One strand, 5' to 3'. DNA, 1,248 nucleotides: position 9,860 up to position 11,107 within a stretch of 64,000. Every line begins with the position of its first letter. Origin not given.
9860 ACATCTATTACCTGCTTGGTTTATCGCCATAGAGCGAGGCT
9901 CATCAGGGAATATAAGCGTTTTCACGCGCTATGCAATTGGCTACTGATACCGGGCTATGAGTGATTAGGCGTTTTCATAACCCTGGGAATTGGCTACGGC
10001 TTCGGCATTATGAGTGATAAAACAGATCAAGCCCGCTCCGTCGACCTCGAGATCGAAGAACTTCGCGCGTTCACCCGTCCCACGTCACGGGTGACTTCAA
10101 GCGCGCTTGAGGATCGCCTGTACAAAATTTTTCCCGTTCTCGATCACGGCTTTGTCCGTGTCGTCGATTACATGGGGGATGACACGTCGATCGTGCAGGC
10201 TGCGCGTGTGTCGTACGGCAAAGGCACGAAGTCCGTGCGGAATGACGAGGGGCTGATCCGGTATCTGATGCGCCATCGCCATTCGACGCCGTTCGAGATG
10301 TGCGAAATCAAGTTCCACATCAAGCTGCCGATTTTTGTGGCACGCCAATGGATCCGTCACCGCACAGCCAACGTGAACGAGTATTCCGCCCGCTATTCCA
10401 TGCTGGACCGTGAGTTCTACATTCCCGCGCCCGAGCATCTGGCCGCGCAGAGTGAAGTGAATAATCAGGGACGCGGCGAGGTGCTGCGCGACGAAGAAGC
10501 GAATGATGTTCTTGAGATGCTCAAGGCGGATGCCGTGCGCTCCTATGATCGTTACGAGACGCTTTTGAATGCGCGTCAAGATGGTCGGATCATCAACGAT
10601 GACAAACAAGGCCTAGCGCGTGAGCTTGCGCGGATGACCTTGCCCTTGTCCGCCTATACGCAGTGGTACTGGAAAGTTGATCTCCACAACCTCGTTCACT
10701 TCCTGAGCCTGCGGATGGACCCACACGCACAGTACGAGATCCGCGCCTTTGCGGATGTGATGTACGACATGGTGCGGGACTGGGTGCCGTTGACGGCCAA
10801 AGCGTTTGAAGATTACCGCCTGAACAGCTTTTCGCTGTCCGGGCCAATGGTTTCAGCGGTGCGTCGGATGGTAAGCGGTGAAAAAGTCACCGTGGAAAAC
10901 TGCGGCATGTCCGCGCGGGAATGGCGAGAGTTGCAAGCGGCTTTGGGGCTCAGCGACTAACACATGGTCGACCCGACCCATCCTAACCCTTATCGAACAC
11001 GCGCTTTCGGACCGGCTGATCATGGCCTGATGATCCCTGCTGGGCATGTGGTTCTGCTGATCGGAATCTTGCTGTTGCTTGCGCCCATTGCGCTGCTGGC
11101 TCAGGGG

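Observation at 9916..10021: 53-bp modular tandem duplication spanning the thyX start codon, creating an upstream MSD-stop mini-ORF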

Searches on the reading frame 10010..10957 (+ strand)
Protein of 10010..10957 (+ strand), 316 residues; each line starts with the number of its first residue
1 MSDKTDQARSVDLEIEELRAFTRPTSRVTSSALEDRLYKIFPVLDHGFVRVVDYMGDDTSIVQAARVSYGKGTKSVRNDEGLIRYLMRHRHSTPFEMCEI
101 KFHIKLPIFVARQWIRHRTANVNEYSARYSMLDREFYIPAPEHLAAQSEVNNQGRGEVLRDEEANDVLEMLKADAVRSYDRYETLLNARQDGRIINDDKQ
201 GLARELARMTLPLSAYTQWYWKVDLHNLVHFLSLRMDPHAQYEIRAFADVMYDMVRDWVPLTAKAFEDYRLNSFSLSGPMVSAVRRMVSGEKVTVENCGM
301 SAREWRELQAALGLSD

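Call 11: find_related_loci(query=window:10010-10957:+, collection=genome_contigs, flank=2500)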
Query window:10010-10957:+ (316 aa) in genome_contigs; peptide patterns used: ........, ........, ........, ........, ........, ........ (x = any residue, [..] = any of these).
600 stretches matched a pattern (row limit reached: there are more); 588 encode a relative of the query (tblastn E <= 1e-3); the best 80 are kept; 80 distinct loci.
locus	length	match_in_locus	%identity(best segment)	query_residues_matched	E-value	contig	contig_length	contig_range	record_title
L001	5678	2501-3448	99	1-316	0e+0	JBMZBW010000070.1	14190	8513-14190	MAG: Alphaproteobacteria bacterium isolate ME_XS_2203_2_bin_39 ME_XS_2203_2_bin_39_71, whole genome shotgun sequence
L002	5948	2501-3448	98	1-316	0e+0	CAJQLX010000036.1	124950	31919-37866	MAG: uncultured Alphaproteobacteria bacterium isolate 0.2_20180524_Bin_167_1 genome assembly, contig: c_000000000097, wh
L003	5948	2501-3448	96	1-316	0e+0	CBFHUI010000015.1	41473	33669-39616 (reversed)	MAG: Alphaproteobacteria bacterium isolate Co_bin_201_indstr genome assembly, contig: Co_bin_201_indstr_c15, whole genom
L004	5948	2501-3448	90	1-316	0e+0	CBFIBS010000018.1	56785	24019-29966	MAG: Alphaproteobacteria bacterium isolate Co_bin_450_strict genome assembly, contig: Co_bin_450_strict_c18, whole genom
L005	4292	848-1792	70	1-315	9e-156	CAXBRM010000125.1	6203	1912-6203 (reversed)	MAG TPA_asm: uncultured Rhodospirillales bacterium isolate SRR1182512_binner123_Refined_1 genome assembly, contig: ERZ29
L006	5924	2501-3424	66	9-316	2e-144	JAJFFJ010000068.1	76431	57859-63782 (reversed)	MAG: Alphaproteobacteria bacterium isolate OFTM385 OFTM385_67, whole genome shotgun sequence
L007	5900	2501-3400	68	14-313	1e-143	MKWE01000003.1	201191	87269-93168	MAG: Rhodospirillales bacterium 70-18 SCNpilot_cont_750_bf_scaffold_116, whole genome shotgun sequence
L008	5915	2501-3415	67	7-313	9e-144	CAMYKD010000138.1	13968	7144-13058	MAG: uncultured Kiloniellales bacterium isolate ES_M_Alpha_08 genome assembly, contig: scaffold_5028, whole genome shotg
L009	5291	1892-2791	69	14-313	2e-143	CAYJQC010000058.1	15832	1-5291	MAG TPA_asm: uncultured Rhodospirillaceae bacterium isolate ERP124720_co1_30 genome assembly, contig: NODE_4587_length_1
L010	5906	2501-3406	67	14-315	3e-142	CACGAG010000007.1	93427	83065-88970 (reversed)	uncultured Pelagibacteraceae bacterium isolate AG-909-G09 genome assembly, contig: AG-909-G09_NODE_7, whole genome shotg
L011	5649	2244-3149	66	14-315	6e-142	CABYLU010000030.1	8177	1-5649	MAG: uncultured Pelagibacteraceae bacterium isolate AG-894-I07 genome assembly, contig: AG-894-I07_NODE_30, whole genome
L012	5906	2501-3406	66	14-315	6e-142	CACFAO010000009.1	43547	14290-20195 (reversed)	uncultured Pelagibacteraceae bacterium isolate AG-404-P01 genome assembly, contig: AG-404-P01_NODE_9, whole genome shotg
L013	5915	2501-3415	67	6-313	5e-142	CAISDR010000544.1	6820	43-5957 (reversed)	uncultured bacterium isolate Kiruna2_bin-4205 genome assembly, contig: bin-4205:544/641, whole genome shotgun sequence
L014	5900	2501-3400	67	14-313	8e-142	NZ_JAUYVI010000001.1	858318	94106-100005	Dongia sedimenti strain R-7 R_7_scaffold1, whole genome shotgun sequence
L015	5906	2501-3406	66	14-315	1e-141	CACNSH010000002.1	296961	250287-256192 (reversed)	MAG: uncultured Pelagibacteraceae bacterium isolate AG-893-M03 genome assembly, contig: AG-893-M03_NODE_2, whole genome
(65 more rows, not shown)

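Call 20: find_related_loci(query=window:10010-10957:+, collection=metagenome_contigs, flank=1500)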
Query window:10010-10957:+ (316 aa) in metagenome_contigs; peptide patterns used: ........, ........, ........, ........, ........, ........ (x = any residue, [..] = any of these).
600 stretches matched a pattern (row limit reached: there are more); 557 encode a relative of the query (tblastn E <= 1e-3); the best 80 are kept; 80 distinct loci.
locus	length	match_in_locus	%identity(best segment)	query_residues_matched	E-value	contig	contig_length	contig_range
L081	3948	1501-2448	97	1-316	0e+0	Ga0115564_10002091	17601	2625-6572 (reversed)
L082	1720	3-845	99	36-316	0e+0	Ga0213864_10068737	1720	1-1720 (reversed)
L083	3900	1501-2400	68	14-313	4e-144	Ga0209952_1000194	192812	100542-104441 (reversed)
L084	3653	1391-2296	66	14-315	1e-147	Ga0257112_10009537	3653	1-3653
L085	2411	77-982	69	12-313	1e-151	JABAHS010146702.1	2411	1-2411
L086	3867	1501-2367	70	25-313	4e-144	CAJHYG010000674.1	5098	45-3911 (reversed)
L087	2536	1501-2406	66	14-315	5e-146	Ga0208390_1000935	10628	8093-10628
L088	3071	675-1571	68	14-312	2e-146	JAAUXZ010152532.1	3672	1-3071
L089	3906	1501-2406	66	14-315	2e-142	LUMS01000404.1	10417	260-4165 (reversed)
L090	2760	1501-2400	67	14-313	1e-144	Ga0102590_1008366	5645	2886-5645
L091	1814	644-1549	67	12-313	4e-152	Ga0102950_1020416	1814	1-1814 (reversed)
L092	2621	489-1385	68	14-312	9e-149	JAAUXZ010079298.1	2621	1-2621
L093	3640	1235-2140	68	14-315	5e-145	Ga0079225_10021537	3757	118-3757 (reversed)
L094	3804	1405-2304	67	14-313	2e-143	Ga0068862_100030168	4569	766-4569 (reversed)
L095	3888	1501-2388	66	14-309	8e-141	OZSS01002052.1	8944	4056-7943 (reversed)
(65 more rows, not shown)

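Call 22: find_homologous_proteins(query=window:10010-10957:+, max_evalue=1e-100)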
Query window:10010-10957:+ (316 aa): 7977 proteins with E <= 1e-100 among 8000 candidates; the best 120 are listed.
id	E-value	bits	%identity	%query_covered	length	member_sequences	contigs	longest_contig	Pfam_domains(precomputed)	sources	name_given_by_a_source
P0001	1.2e-206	702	98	100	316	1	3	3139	PF02511.21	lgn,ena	-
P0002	1.7e-206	702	98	100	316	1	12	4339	PF02511.21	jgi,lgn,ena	jgi:thymidylate synthase (FAD)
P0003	4.4e-206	701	98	100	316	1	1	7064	PF02511.21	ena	-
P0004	2.4e-205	698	98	100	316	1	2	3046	PF02511.21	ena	-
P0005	2.6e-205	698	97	100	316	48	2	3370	PF02511.21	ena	-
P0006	1.2e-202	689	96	100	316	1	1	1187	PF02511.21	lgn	-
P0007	8.5e-192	654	90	100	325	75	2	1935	PF02511.21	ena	-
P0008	1.3e-154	532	77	99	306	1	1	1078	PF02511.21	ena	-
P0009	3.6e-149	514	96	74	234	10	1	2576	PF02511.21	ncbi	ncbi:MAG: FAD-dependent thymidylate synthase, partial [Alphaproteobacteria bacterium]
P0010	4.3e-147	507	70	100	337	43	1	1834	PF02511.21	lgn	-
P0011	1.9e-146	505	71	99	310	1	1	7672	PF02511.21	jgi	jgi:thymidylate synthase (FAD)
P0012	1.6e-143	495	72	95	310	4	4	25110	PF02511.21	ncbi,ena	-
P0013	3.6e-142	491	71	95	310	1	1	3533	PF02511.21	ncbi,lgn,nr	ncbi:FAD-dependent thymidylate synthase [Alphaproteobacteria bacterium]|nr:FAD-dependent thymidylate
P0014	6.4e-142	490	72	95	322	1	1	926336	PF02511.21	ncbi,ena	-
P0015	5.8e-141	487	72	95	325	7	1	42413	PF02511.21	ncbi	-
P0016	9.0e-141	486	70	95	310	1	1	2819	PF02511.21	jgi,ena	-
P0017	2.7e-140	485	71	95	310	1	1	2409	PF02511.21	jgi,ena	-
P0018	5.6e-140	484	71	95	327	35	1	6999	PF02511.21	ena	-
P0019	5.7e-140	484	71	95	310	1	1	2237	PF02511.21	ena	-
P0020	6.0e-140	483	71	95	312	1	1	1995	PF02511.21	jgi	jgi:thymidylate synthase (FAD)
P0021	1.5e-139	482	70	95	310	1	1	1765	PF02511.21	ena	-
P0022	1.5e-139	482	69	99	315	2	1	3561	PF02511.21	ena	-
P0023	3.3e-139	481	71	95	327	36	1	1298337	PF02511.21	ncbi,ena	-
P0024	4.3e-139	481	70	95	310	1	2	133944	PF02511.21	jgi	jgi:thymidylate synthase (FAD)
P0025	6.0e-139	480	70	95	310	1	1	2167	PF02511.21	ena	-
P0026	8.7e-139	480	70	96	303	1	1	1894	PF02511.21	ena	-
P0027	1.1e-138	479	70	95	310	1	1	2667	PF02511.21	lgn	-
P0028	1.4e-138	479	70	95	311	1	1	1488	PF02511.21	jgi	jgi:thymidylate synthase (FAD)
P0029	1.6e-138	479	69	96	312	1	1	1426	PF02511.21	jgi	jgi:thymidylate synthase (FAD)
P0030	1.6e-138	479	70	95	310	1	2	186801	PF02511.21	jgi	jgi:thymidylate synthase (FAD)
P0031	1.7e-138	479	70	95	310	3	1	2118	PF02511.21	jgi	jgi:thymidylate synthase (FAD)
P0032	1.9e-138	479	70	95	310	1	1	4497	PF02511.21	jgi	jgi:thymidylate synthase (FAD)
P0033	3.6e-138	478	68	97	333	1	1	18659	PF02511.21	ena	-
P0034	3.7e-138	478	72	95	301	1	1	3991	PF02511.21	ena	-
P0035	4.3e-138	477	69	95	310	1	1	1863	PF02511.21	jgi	jgi:thymidylate synthase (FAD)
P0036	1.3e-137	476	69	95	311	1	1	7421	PF02511.21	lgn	-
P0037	1.5e-137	476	69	95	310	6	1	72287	PF02511.21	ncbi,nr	ncbi:MAG: FAD-dependent thymidylate synthase [Candidatus Odyssella sp.]|nr:FAD-dependent thymidylate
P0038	1.7e-137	475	69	96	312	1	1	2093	PF02511.21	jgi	-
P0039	1.9e-137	475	69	93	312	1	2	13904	PF02511.21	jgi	jgi:thymidylate synthase (FAD)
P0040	2.3e-137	475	69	95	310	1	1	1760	PF02511.21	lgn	-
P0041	3.2e-137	475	69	96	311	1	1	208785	PF02511.21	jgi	jgi:thymidylate synthase (FAD)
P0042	3.4e-137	474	69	95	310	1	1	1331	PF02511.21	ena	-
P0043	3.8e-137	474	69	96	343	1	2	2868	PF02511.21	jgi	jgi:thymidylate synthase (FAD)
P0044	3.9e-137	474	69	96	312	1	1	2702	PF02511.21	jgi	jgi:thymidylate synthase (FAD)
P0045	4.0e-137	474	69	95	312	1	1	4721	PF02511.21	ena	-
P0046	4.2e-137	474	69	95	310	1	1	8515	PF02511.21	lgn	-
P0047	4.3e-137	474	72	94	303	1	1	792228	PF02511.21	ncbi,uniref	ncbi:FAD-dependent thymidylate synthase [Ruegeria hyattellae]|uniref:FAD-dependent thymidylate synth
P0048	5.9e-137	474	71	95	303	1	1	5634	PF02511.21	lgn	-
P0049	7.0e-137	473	69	95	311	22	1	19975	PF02511.21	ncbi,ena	-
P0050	7.6e-137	473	70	95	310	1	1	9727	PF02511.21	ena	-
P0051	7.6e-137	473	70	95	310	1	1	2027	PF02511.21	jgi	jgi:thymidylate synthase (FAD)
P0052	7.9e-137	473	71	94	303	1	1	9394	PF02511.21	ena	-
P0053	8.5e-137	473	68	99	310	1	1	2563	PF02511.21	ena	-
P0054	1.1e-136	473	67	97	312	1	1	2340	PF02511.21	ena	-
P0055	1.3e-136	472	69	95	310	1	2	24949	PF02511.21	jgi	jgi:thymidylate synthase (FAD)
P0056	1.4e-136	472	69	95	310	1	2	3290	PF02511.21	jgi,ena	-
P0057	1.5e-136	472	69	96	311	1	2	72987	PF02511.21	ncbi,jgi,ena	-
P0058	1.7e-136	472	69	93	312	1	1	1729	PF02511.21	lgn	-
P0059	1.7e-136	472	69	95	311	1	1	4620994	PF02511.21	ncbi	-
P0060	1.8e-136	472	68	95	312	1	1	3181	PF02511.21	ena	-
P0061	1.9e-136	472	72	94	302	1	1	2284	PF02511.21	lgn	-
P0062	2.1e-136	472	69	95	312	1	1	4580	PF02511.21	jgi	jgi:thymidylate synthase (FAD)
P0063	2.2e-136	472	67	97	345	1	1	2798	PF02511.21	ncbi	-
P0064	2.2e-136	472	68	95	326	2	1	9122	PF02511.21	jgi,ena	-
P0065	2.3e-136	472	69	96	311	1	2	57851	PF02511.21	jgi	jgi:thymidylate synthase (FAD)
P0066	2.5e-136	472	72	94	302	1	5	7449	PF02511.21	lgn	-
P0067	3.1e-136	471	67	97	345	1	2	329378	PF02511.21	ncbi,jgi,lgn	-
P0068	4.0e-136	471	71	94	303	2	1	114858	PF02511.21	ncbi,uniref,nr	ncbi:FAD-dependent thymidylate synthase [Ruegeria sp. 2012CJ41-6]|uniref:Flavin-dependent thymidylat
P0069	4.1e-136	471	71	93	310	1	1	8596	PF02511.21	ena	-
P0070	4.3e-136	471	68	95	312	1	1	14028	PF02511.21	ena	-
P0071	4.4e-136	471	68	96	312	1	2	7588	PF02511.21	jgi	jgi:thymidylate synthase (FAD)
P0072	4.6e-136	471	67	97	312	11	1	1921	PF02511.21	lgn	-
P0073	4.8e-136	471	68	95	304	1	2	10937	PF02511.21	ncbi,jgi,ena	jgi:thymidylate synthase (FAD)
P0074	4.9e-136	471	68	95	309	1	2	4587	PF02511.21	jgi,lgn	jgi:thymidylate synthase (FAD)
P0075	4.9e-136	471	67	97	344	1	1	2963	PF02511.21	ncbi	-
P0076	5.0e-136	471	68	95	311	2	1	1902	PF02511.21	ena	-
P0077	5.1e-136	471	69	95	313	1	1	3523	PF02511.21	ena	-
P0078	5.5e-136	470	67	97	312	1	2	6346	PF02511.21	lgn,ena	-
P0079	6.1e-136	470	70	95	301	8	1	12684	PF02511.21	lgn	-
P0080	6.5e-136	470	68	95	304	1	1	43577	PF02511.21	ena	-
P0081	7.0e-136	470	71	95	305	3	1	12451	PF02511.21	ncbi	ncbi:MAG: FAD-dependent thymidylate synthase [Pseudomonadota bacterium]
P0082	7.5e-136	470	70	95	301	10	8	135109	PF02511.21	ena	-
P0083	9.7e-136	470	68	95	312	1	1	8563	PF02511.21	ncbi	-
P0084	1.1e-135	470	69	95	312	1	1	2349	PF02511.21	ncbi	ncbi:MAG: FAD-dependent thymidylate synthase [Pseudomonadota bacterium]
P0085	1.1e-135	469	70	95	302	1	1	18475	PF02511.21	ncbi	ncbi:MAG: FAD-dependent thymidylate synthase [Pseudooceanicola sp.]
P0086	1.1e-135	469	71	95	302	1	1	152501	PF02511.21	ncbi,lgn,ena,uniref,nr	ncbi:FAD-dependent thymidylate synthase [Pseudooceanicola sp. HF7]|uniref:FAD-dependent thymidylate 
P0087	1.2e-135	469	68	95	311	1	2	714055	PF02511.21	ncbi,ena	-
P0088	1.2e-135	469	69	96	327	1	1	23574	PF02511.21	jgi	-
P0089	1.2e-135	469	68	95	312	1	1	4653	PF02511.21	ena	-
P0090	1.2e-135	469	68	95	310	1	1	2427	PF02511.21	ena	-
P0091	1.3e-135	469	69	95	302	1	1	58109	PF02511.21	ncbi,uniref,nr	ncbi:FAD-dependent thymidylate synthase [Oceanicola sp. S124]|uniref:FAD-dependent thymidylate synth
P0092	1.3e-135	469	69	95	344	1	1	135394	PF02511.21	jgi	jgi:thymidylate synthase (FAD)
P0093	1.5e-135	469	68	95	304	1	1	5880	PF02511.21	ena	-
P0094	1.6e-135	469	71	95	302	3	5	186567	PF02511.21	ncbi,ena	-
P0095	1.7e-135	469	67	96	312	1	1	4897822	PF02511.21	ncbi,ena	-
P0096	1.8e-135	469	68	95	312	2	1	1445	PF02511.21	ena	-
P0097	2.0e-135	469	70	95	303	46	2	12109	PF02511.21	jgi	-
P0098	2.1e-135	469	70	95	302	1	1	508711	PF02511.21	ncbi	-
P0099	2.4e-135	468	68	97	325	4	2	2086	PF02511.21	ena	-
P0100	2.4e-135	468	71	92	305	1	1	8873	PF02511.21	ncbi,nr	ncbi:MAG TPA: FAD-dependent thymidylate synthase [Kiloniellales bacterium]|nr:FAD-dependent thymidyl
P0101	2.5e-135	468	70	95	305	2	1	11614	PF02511.21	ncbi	-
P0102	2.5e-135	468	68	95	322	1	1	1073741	PF02511.21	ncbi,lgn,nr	ncbi:MAG: flavin-dependent thymidylate synthase [Candidatus Binatia bacterium]|nr:MAG: flavin-depend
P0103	2.6e-135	468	68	96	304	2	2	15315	PF02511.21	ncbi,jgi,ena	-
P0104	2.7e-135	468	71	95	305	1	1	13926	PF02511.21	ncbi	-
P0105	3.1e-135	468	68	95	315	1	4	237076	PF02511.21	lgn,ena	-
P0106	3.1e-135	468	69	95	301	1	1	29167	PF02511.21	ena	-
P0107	3.1e-135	468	67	97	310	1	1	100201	PF02511.21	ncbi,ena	-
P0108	3.3e-135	468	68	95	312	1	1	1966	PF02511.21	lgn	-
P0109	3.5e-135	468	68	96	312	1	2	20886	PF02511.21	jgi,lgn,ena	-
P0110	4.3e-135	468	71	95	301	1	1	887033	PF02511.21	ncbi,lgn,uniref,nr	ncbi:FAD-dependent thymidylate synthase [Defluviimonas sp. WL0050]|uniref:Flavin-dependent thymidyla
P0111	4.4e-135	468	68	96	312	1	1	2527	PF02511.21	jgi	-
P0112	4.5e-135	467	70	95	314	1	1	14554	PF02511.21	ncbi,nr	ncbi:MAG: FAD-dependent thymidylate synthase [Neomegalonema sp.]|nr:FAD-dependent thymidylate syntha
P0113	5.0e-135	467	69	95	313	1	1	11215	PF02511.21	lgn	-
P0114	5.9e-135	467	70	95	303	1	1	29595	PF02511.21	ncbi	ncbi:MAG: FAD-dependent thymidylate synthase [Pseudomonadota bacterium]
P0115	5.9e-135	467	70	95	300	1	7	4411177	PF02511.21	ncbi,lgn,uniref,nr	ncbi:FAD-dependent thymidylate synthase [Sedimentitalea nanhaiensis]|uniref:Flavin-dependent thymidy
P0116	5.9e-135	467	67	95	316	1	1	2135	PF02511.21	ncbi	-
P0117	6.1e-135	467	70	95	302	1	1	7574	PF02511.21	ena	-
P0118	6.2e-135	467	69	93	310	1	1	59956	PF02511.21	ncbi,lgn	-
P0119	6.4e-135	467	68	95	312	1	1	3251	PF02511.21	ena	-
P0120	6.5e-135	467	69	95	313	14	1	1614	PF02511.21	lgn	-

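Call 23: find_encoding_contigs(protein=P0001, flank=700, max_places=10)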
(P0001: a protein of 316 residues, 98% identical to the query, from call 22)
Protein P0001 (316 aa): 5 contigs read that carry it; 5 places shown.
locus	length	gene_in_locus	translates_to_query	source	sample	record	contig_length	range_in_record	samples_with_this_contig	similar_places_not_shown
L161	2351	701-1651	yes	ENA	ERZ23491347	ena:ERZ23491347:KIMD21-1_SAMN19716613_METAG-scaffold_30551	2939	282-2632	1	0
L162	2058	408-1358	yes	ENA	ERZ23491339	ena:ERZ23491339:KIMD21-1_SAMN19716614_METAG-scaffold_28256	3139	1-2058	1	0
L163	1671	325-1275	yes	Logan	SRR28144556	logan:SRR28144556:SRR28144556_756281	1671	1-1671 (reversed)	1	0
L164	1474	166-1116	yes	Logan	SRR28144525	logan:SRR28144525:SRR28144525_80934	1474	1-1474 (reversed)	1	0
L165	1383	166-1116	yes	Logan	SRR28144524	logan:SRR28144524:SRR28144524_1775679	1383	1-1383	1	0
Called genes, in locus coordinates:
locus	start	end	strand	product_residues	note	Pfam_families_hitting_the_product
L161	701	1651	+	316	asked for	PF02511:Thy1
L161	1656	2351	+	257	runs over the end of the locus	PF02517:Rce1-like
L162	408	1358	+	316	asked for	PF02511:Thy1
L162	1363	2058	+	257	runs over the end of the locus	PF02517:Rce1-like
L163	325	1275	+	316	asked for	PF02511:Thy1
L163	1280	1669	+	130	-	?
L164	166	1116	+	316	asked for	PF02511:Thy1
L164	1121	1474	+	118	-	?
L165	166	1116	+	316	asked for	PF02511:Thy1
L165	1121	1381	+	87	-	?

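Call 24: find_encoding_contigs(protein=P0002, flank=700, max_places=10)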
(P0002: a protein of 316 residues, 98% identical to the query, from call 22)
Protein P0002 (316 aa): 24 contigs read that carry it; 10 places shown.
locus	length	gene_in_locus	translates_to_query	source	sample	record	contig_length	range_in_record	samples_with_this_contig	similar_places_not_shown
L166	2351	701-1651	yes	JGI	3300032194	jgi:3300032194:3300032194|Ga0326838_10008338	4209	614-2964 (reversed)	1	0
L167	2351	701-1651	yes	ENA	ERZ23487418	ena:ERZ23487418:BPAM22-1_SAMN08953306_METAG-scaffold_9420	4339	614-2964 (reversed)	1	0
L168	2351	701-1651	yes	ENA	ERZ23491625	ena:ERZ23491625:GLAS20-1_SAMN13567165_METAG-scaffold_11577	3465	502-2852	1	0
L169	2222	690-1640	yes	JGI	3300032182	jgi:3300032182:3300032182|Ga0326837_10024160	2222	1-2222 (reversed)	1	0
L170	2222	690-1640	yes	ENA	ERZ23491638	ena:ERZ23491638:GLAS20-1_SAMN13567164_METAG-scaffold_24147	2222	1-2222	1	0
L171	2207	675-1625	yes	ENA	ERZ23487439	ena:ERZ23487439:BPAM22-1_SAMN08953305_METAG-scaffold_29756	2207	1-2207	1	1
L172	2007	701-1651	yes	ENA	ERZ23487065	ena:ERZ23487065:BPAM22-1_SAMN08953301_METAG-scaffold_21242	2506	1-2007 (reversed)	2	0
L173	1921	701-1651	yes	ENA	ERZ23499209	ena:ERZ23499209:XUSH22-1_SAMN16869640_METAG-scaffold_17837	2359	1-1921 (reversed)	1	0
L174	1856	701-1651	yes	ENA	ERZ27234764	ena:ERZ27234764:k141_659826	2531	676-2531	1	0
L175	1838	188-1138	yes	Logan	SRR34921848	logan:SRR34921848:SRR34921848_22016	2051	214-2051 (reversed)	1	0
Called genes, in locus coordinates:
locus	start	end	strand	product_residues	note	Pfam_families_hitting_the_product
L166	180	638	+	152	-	-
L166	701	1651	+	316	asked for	PF02511:Thy1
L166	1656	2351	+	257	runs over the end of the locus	PF02517:Rce1-like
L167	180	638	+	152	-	-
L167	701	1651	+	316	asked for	PF02511:Thy1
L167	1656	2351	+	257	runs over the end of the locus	PF02517:Rce1-like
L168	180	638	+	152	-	-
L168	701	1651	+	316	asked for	PF02511:Thy1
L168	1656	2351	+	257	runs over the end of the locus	PF02517:Rce1-like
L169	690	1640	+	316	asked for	PF02511:Thy1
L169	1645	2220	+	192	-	?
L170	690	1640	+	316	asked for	PF02511:Thy1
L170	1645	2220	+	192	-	?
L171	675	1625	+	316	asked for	PF02511:Thy1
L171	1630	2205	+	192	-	?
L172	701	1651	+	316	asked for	PF02511:Thy1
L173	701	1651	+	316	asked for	PF02511:Thy1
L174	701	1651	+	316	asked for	PF02511:Thy1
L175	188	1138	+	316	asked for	PF02511:Thy1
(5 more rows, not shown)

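Call 25: find_encoding_contigs(protein=P0003, flank=700, max_places=10)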
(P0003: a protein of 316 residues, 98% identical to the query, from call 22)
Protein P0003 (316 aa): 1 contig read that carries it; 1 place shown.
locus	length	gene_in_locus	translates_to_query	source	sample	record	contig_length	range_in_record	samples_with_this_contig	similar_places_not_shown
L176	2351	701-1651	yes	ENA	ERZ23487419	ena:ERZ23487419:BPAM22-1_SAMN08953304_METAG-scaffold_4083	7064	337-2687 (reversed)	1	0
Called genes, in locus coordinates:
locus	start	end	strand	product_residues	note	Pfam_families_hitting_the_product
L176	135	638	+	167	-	-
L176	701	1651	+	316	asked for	PF02511:Thy1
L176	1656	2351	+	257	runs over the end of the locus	PF02517:Rce1-like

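Call 26: find_encoding_contigs(protein=P0004, flank=700, max_places=10)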
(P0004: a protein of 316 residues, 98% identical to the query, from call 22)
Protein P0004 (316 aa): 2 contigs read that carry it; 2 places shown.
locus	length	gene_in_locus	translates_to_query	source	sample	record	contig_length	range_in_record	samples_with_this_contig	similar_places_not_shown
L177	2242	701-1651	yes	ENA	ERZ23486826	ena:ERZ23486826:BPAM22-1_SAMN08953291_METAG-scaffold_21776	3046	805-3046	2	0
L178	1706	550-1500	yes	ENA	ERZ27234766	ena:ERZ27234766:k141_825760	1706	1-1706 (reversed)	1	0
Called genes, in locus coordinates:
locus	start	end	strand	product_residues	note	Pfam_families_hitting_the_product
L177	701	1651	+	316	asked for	PF02511:Thy1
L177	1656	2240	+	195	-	?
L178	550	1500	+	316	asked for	PF02511:Thy1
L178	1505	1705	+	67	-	?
